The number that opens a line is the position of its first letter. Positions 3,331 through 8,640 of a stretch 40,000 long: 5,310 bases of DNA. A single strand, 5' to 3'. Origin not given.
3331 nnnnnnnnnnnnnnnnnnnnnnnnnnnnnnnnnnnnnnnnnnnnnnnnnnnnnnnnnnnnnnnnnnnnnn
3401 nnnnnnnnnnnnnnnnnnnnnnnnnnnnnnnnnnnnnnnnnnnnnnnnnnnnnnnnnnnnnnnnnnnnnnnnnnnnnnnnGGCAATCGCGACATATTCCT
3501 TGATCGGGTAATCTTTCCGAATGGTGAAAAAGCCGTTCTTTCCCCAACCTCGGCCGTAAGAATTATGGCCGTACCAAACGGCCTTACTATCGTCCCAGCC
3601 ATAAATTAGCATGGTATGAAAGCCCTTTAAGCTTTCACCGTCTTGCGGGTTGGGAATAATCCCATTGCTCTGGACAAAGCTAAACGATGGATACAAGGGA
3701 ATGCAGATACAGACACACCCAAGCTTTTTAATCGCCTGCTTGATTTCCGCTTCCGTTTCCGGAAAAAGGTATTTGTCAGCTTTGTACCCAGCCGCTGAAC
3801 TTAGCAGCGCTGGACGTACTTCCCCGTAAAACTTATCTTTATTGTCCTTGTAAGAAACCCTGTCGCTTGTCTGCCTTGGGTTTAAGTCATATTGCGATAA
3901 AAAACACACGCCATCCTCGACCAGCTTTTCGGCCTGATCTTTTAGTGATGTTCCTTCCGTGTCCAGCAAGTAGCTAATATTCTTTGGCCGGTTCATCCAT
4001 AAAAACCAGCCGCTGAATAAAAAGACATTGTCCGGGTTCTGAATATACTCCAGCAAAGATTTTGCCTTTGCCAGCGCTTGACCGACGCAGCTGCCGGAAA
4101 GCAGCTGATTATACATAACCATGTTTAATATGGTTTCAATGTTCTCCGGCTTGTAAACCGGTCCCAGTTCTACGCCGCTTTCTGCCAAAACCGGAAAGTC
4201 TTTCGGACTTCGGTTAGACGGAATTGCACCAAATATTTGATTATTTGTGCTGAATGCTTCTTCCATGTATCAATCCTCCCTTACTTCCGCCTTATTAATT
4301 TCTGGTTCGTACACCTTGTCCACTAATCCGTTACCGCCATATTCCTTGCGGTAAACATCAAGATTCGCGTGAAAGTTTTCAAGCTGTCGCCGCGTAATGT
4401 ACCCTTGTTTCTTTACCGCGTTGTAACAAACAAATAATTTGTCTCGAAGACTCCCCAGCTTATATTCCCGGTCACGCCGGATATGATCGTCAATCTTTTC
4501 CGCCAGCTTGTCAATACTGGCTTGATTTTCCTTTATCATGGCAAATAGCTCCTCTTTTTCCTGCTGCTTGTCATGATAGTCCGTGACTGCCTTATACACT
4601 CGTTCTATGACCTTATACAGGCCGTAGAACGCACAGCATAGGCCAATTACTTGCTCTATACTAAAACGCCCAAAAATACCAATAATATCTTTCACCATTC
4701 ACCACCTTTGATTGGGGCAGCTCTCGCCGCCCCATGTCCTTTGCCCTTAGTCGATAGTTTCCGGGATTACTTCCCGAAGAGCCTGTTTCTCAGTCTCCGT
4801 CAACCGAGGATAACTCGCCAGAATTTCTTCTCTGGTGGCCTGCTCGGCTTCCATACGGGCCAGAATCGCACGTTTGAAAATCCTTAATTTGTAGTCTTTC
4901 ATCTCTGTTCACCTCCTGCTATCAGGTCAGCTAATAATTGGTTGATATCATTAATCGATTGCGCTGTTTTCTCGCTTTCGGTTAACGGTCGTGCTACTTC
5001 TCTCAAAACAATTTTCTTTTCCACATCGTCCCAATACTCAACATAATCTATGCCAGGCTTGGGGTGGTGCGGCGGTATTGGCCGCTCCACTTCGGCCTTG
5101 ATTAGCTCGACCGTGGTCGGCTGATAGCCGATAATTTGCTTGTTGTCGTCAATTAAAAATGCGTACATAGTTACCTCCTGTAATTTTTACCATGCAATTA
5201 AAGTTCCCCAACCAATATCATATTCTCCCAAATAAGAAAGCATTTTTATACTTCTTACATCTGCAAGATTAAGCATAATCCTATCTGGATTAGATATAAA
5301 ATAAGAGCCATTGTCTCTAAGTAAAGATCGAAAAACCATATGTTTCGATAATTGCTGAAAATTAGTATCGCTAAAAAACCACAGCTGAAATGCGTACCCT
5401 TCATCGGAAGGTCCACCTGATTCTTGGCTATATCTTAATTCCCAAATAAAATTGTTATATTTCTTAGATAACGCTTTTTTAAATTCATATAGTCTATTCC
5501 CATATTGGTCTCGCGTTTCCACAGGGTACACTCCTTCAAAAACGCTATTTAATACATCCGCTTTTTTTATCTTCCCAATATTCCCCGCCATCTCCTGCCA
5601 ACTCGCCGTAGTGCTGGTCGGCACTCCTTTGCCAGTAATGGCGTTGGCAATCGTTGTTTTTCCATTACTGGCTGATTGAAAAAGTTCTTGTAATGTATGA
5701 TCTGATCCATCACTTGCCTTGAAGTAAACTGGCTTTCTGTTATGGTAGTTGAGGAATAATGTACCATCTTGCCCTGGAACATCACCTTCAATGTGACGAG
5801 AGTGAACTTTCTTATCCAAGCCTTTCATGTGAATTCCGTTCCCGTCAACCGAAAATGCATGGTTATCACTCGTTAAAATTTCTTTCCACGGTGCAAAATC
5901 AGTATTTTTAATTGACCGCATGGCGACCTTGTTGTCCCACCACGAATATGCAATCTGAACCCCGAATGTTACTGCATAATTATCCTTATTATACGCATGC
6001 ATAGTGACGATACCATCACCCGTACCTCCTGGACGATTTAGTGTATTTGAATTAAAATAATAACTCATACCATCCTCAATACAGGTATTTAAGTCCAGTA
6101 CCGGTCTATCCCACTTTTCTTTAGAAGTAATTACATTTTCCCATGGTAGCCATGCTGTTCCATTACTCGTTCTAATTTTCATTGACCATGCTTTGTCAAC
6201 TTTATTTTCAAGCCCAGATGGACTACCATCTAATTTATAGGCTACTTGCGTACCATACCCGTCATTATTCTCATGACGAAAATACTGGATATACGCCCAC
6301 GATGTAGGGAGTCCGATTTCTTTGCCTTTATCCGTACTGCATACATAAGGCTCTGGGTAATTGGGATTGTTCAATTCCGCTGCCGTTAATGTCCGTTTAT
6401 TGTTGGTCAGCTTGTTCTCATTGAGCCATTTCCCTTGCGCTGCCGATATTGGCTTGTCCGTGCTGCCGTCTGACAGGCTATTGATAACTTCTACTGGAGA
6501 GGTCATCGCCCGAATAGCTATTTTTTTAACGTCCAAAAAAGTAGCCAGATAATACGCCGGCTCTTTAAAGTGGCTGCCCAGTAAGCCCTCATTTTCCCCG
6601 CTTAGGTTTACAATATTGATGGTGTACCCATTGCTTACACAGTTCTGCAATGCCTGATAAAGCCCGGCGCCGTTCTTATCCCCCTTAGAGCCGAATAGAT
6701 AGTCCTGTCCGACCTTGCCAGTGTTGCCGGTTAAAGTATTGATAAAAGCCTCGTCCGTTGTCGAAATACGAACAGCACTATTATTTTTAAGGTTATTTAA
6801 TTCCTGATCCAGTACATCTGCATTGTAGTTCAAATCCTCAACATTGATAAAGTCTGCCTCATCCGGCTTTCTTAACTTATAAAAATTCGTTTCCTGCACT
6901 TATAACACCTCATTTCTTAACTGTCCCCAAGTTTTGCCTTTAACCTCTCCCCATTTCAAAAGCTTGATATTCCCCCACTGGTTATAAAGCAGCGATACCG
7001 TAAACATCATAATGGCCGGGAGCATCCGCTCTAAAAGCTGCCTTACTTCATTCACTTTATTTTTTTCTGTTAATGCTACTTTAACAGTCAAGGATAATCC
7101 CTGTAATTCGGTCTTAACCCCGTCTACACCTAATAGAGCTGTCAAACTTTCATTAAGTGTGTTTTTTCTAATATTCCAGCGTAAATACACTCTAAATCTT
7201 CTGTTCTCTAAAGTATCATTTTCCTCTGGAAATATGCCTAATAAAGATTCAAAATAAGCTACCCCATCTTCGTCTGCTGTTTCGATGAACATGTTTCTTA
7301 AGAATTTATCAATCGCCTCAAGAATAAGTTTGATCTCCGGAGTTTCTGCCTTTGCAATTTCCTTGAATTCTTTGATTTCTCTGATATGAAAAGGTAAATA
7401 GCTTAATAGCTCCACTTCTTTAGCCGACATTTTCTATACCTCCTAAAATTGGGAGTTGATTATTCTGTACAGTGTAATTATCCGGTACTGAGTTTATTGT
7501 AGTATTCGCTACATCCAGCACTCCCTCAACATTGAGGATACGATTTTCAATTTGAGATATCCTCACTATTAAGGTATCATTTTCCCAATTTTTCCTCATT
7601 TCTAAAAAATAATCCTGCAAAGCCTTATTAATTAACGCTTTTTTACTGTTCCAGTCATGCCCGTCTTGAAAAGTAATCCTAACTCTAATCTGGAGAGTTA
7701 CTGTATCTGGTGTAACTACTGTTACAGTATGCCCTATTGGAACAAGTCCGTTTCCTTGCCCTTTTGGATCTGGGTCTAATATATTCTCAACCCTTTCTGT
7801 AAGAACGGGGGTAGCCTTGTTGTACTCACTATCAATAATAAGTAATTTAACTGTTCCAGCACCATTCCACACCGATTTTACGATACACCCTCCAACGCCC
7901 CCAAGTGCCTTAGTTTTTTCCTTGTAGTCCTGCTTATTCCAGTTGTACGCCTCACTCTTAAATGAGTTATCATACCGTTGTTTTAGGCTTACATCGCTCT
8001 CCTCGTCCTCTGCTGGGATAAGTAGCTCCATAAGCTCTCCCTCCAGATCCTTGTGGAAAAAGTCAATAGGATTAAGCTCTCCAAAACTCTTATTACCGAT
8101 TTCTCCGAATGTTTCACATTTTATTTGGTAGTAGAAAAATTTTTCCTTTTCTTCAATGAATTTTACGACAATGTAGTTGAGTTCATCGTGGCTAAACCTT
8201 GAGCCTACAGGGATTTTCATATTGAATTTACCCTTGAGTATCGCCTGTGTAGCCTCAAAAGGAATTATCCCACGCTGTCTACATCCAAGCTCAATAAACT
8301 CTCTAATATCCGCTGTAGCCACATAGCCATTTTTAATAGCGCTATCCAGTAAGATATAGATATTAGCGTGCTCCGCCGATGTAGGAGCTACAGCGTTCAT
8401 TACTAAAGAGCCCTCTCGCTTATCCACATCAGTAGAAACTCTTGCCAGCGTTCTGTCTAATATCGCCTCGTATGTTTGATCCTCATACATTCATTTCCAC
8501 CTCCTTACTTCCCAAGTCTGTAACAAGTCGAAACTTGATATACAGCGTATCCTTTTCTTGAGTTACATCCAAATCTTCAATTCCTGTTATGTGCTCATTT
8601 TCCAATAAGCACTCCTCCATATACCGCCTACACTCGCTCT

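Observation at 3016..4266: Papain-like cysteine peptidase with three SLH repeats encoded inside the lysis cassette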

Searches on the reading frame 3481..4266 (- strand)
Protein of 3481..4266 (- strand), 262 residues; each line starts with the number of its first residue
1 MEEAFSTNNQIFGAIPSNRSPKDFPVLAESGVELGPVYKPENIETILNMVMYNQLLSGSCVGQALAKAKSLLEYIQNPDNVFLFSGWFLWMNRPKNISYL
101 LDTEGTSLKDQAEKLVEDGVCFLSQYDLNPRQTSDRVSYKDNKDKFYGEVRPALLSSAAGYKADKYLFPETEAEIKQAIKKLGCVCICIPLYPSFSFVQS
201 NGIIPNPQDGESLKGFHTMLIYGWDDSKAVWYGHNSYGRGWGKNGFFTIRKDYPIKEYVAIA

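Call 41: find_homologous_proteins(query=A4, max_evalue=0.00001)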
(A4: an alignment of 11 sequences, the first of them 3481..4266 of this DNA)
Query A4 (11 sequences) (262 aa, profile of the alignment): 27 proteins with E <= 0.00001 among 2604 candidates.
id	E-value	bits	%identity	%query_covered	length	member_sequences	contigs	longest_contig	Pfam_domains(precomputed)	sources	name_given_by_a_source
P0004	4.7e-106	372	73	100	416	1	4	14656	PF00112.30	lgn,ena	-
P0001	4.9e-104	365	94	100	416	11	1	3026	PF00112.30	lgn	-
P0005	6.6e-104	365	59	97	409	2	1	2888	PF00112.30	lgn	-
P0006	4.0e-103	362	56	96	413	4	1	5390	PF00112.30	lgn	-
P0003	6.5e-102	358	89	100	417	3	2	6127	PF00112.30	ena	-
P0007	2.5e-101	356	55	97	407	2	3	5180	PF00112.30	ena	-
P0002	4.0e-100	352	84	100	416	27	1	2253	PF00112.30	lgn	-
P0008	5.4e-100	352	56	97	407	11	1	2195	PF00112.30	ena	-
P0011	2.2e-80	288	22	95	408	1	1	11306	PF00112.30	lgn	-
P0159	2.3e-43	166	27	96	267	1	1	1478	PF00112.30,PF13529.14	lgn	-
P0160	1.1e-41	161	26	78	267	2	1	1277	PF00112.30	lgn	-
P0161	3.5e-41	159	27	80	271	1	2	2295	PF00112.30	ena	-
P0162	5.6e-41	159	29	82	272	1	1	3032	PF00112.30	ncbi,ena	-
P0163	3.8e-40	156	22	94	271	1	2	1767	PF00112.30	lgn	-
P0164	1.3e-39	154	30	80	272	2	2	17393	PF00112.30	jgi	jgi:hypothetical protein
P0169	4.5e-36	143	26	94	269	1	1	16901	PF00112.30,PF13529.14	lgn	-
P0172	1.9e-35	140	25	80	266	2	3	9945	PF00112.30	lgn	-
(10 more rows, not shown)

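Call 43: find_encoding_contigs(protein=P0164, flank=6000, max_places=2)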
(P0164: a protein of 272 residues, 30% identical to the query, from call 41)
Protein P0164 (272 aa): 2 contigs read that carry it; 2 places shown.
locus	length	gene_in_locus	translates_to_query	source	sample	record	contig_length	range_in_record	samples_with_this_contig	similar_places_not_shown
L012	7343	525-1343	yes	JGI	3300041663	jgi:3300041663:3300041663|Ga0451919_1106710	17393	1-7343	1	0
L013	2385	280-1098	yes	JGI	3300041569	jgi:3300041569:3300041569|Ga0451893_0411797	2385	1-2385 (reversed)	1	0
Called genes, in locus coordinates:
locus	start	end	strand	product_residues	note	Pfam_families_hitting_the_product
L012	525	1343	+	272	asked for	PF00112:Peptidase_C1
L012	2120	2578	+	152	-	-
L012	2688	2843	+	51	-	-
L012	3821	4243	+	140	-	PF11645:PDDEXK_5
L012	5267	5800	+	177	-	-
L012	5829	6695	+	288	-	-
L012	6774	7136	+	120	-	-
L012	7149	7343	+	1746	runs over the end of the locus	-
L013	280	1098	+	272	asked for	PF00112:Peptidase_C1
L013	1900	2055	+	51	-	-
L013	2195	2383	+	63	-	?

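Call 44: find_encoding_contigs(protein=P0169, flank=6000, max_places=2)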
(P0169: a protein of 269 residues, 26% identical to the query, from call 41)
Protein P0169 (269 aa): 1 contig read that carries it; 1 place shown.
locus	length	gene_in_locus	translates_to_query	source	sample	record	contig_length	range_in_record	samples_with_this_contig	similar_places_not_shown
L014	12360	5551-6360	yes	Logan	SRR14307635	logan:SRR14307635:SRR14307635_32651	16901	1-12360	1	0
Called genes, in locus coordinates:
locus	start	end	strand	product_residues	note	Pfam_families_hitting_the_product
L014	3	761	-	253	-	?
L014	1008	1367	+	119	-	-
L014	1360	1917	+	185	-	-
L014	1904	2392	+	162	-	-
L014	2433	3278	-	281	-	PF03420:Peptidase_S77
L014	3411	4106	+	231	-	PF00249:Myb_DNA-binding (faint)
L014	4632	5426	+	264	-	-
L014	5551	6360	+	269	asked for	PF00112:Peptidase_C1, PF13529:Peptidase_C39_2 (weak)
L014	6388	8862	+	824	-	-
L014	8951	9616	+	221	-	-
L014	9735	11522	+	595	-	-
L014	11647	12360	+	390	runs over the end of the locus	-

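Call 45: find_encoding_contigs(protein=P0172, flank=6000, max_places=2)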
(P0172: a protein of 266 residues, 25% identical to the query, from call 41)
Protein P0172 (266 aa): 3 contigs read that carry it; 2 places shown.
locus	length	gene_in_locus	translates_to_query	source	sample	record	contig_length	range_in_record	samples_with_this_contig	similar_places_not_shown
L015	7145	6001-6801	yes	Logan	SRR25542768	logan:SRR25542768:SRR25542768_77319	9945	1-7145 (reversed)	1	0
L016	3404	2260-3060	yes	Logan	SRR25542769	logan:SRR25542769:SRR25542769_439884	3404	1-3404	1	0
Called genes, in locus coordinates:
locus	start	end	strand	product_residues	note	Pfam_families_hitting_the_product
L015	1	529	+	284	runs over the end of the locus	PF03009:GDPD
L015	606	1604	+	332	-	PF02899:Phage_int_SAM_1 (faint), PF13495:Phage_int_SAM_4, PF00589:Phage_integrase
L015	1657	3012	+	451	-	-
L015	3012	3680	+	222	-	-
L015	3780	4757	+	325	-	-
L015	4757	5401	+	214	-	-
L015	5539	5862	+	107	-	-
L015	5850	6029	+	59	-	-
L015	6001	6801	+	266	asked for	PF00112:Peptidase_C1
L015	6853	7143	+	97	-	?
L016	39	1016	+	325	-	-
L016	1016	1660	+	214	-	-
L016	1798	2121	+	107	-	-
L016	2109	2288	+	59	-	-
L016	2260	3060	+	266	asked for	PF00112:Peptidase_C1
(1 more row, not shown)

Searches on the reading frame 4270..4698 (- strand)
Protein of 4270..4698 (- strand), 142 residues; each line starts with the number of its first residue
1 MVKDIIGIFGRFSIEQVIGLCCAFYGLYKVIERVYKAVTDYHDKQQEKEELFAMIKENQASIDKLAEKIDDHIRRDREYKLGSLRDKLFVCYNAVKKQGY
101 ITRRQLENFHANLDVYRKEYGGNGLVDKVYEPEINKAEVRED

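Call 3: search_protein_families(library=pfam, proteins=[window:4270-4698:-], max_evalue=0.1)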
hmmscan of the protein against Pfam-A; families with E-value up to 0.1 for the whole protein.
window:4270-4698:- (142 aa): 2 families
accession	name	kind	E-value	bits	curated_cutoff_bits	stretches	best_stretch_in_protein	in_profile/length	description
PF10368.14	YkyA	-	0.0081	16.3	28.8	1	34-71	117-154/186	Putative cell-wall binding lipoprotein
PF04297.20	UPF0122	-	0.038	14.7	22.7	0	78-139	33-94/101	Putative helix-turn-helix protein, YlxM / p13 like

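Call 4: search_protein_families(library=phrogs, proteins=[window:4270-4698:-], max_evalue=0.01)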
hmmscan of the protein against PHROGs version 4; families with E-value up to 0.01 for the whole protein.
window:4270-4698:- (142 aa): 2 families
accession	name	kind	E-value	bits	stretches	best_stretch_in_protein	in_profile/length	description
phrog_4257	-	unknown function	1.4e-05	26.3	1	49-142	42-136/138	-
phrog_4105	-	unknown function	0.00036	21.8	1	81-140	42-99/103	-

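Call 72: search_protein_families(library=ncbifam, proteins=[window:4270-4698:-], max_evalue=0.01)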
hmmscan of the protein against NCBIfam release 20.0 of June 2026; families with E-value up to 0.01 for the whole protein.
window:4270-4698:- (142 aa): 1 family
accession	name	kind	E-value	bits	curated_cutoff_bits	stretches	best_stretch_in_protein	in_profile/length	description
TIGR02092.1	glgD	equivalog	0.0083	15.2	236.6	0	68-118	63-112/370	glucose-1-phosphate adenylyltransferase subunit GlgD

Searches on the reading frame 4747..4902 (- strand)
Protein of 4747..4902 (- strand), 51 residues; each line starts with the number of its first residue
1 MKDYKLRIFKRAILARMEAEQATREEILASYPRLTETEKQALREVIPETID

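Call 3: search_protein_families(library=pfam, proteins=[window:4747-4902:-], max_evalue=0.1)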
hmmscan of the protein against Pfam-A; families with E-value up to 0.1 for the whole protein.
window:4747-4902:- (51 aa): 2 families
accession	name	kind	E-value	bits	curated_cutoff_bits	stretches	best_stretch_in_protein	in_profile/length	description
PF04255.20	DUF433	-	0.0035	17.6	23.6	1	11-38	22-48/56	Protein of unknown function (DUF433)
PF02026.21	RyR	-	0.032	14.9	27.4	1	17-50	46-79/91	RyR domain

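Call 4: search_protein_families(library=phrogs, proteins=[window:4747-4902:-], max_evalue=0.01)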
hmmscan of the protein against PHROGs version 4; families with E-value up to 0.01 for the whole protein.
window:4747-4902:- (51 aa): 1 family
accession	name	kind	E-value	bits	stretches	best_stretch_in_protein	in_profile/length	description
phrog_28526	-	unknown function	0.0033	18.4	1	3-45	6-47/51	-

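Call 72: search_protein_families(library=ncbifam, proteins=[window:4747-4902:-], max_evalue=0.01)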
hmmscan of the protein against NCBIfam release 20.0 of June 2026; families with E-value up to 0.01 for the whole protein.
window:4747-4902:- (51 aa): 0 families

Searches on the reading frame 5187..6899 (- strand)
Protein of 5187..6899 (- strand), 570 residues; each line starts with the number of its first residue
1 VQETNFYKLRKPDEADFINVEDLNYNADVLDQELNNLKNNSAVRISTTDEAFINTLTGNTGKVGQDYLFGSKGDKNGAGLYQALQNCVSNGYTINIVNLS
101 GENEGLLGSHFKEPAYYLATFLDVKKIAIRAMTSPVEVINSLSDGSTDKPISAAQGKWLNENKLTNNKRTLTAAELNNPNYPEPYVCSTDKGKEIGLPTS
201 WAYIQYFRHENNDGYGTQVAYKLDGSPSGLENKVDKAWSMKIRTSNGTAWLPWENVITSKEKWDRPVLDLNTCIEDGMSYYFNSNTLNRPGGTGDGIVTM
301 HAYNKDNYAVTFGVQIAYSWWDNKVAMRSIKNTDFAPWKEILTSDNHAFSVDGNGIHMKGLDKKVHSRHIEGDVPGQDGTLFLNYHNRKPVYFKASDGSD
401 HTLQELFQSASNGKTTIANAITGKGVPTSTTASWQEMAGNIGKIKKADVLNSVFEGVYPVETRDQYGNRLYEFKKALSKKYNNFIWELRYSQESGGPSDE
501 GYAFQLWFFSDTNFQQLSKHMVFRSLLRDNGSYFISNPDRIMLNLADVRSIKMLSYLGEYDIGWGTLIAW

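Call 3: search_protein_families(library=pfam, proteins=[window:5187-6899:-], max_evalue=0.1)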
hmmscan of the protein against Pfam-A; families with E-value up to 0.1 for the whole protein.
window:5187-6899:- (570 aa): 1 family
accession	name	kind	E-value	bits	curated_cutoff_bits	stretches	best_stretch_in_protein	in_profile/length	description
PF22337.1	Phage_fiber_rpt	-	0.048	13.8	27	1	140-165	3-28/34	Phage tail fiber repeats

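Call 4: search_protein_families(library=phrogs, proteins=[window:5187-6899:-], max_evalue=0.01)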
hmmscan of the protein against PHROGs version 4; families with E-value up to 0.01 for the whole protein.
window:5187-6899:- (570 aa): 7 families
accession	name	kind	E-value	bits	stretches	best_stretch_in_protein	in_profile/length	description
phrog_35286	-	unknown function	5.8e-08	32.6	1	402-457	369-424/750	-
phrog_26419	-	tail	3.2e-06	26.9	1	403-448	355-400/567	tail fiber protein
phrog_17334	-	unknown function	4.8e-06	26.8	1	403-446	116-159/279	-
phrog_28171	-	unknown function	9.1e-05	22.2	1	1-55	1-56/476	-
phrog_18794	-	unknown function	0.00046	20.5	1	266-344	257-332/427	-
phrog_7389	-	tail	0.00096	18.8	1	268-352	202-284/732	tail fiber protein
phrog_9012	-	unknown function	0.0091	16.9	0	405-455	47-95/190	-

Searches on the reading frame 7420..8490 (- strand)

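Call 59: search_protein_families(library=phrogs, proteins=[window:7420-8490:-], max_evalue=0.00001)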
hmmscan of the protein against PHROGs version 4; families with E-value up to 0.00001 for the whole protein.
window:7420-8490:- (356 aa): 4 families
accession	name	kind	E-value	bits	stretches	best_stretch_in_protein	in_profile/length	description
phrog_6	-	tail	2.9e-51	175.8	1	1-352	66-401/548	baseplate wedge subunit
phrog_1608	-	tail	4.2e-40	138.3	1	161-354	5-188/192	tail protein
phrog_12386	-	unknown function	3e-15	57.4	1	6-74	5-72/72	-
phrog_19227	-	unknown function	2.7e-14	54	1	302-350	3-52/56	-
